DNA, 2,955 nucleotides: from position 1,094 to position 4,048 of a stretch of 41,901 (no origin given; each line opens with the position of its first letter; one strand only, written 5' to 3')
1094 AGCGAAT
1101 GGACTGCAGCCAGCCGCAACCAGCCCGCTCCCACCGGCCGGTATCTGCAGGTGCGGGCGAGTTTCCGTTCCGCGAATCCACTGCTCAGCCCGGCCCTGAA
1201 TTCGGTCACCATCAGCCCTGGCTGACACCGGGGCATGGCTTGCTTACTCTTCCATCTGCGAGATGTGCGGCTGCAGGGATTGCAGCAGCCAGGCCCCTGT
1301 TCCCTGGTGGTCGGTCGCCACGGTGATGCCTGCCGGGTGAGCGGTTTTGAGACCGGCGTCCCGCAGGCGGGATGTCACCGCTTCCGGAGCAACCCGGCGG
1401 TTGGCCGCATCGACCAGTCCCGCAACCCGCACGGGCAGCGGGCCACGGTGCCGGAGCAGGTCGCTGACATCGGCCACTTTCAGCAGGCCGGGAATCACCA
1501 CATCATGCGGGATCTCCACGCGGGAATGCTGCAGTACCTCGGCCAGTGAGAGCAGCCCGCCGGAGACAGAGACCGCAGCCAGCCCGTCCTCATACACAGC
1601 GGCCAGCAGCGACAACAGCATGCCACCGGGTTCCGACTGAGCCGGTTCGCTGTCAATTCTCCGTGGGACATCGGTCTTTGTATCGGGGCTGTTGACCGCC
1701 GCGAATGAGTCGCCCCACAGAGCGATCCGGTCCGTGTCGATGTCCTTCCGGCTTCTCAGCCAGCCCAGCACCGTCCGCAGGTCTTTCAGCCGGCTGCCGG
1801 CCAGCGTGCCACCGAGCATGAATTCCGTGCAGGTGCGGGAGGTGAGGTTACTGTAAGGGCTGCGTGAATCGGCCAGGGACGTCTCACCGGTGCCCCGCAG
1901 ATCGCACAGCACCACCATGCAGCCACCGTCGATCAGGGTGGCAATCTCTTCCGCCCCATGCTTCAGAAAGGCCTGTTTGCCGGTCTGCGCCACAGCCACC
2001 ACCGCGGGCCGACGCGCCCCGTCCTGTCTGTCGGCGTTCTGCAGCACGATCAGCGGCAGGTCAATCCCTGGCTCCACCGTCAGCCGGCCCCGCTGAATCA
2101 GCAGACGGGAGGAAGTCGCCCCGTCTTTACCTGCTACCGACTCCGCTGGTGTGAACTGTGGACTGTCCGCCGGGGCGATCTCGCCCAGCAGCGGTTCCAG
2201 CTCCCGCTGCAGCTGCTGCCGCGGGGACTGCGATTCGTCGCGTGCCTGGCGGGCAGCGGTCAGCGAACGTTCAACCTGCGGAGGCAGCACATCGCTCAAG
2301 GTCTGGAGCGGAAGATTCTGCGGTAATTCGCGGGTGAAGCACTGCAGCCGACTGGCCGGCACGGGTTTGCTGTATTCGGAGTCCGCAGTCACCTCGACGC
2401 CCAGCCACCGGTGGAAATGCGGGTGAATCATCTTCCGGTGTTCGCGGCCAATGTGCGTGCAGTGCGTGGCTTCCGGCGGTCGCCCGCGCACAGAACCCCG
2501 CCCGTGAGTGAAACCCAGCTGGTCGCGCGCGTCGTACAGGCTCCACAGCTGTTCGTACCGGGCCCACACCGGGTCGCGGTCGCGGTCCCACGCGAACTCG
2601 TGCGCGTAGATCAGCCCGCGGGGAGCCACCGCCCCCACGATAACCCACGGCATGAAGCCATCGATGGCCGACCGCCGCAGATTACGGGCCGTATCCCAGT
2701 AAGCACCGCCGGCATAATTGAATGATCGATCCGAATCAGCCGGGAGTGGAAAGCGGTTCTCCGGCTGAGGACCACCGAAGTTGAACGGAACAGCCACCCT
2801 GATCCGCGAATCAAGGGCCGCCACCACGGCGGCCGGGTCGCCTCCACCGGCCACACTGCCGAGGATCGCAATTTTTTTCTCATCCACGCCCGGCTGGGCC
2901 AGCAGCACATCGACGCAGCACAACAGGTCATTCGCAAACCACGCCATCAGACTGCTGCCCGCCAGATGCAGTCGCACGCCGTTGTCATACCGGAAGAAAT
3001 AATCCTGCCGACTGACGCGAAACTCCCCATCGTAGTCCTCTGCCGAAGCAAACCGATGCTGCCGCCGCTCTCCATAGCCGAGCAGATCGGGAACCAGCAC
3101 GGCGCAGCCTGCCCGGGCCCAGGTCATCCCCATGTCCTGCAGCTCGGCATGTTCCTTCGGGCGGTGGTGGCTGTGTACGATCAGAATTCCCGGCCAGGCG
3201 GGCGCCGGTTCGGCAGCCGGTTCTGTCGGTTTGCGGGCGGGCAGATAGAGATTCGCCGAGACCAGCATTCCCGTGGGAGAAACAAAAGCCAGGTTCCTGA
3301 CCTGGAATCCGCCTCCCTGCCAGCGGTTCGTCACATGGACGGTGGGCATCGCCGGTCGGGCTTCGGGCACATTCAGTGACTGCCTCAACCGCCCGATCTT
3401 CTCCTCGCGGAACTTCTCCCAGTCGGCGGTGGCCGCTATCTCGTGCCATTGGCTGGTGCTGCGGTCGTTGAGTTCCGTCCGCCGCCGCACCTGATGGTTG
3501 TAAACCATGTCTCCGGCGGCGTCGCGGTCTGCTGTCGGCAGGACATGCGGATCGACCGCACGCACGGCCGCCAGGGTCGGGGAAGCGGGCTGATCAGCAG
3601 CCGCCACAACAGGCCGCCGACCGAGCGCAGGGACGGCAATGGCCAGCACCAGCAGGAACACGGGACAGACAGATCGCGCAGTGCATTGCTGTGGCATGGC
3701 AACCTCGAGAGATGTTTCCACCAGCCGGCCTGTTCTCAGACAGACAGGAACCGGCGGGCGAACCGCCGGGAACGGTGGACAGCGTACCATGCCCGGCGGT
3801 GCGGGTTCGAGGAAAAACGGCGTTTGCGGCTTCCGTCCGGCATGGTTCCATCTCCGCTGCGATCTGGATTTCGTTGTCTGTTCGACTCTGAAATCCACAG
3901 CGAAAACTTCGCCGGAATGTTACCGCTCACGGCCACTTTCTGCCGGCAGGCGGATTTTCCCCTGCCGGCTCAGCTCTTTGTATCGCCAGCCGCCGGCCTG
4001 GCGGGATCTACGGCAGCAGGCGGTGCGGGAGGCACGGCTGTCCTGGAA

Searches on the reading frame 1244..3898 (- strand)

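Call 37: search_protein_families(library=pfam, proteins=[window:1244-3898:-], max_evalue=0.001)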
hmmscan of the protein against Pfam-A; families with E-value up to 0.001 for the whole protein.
window:1244-3898:- (884 aa): 2 families
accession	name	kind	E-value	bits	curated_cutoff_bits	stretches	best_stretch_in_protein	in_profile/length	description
PF00326.27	Peptidase_S9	-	9.7e-05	22.4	22.6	0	322-360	45-83/213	Prolyl oligopeptidase family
PF01738.24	DLH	-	0.00033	20.7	21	0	229-377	6-132/217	Dienelactone hydrolase family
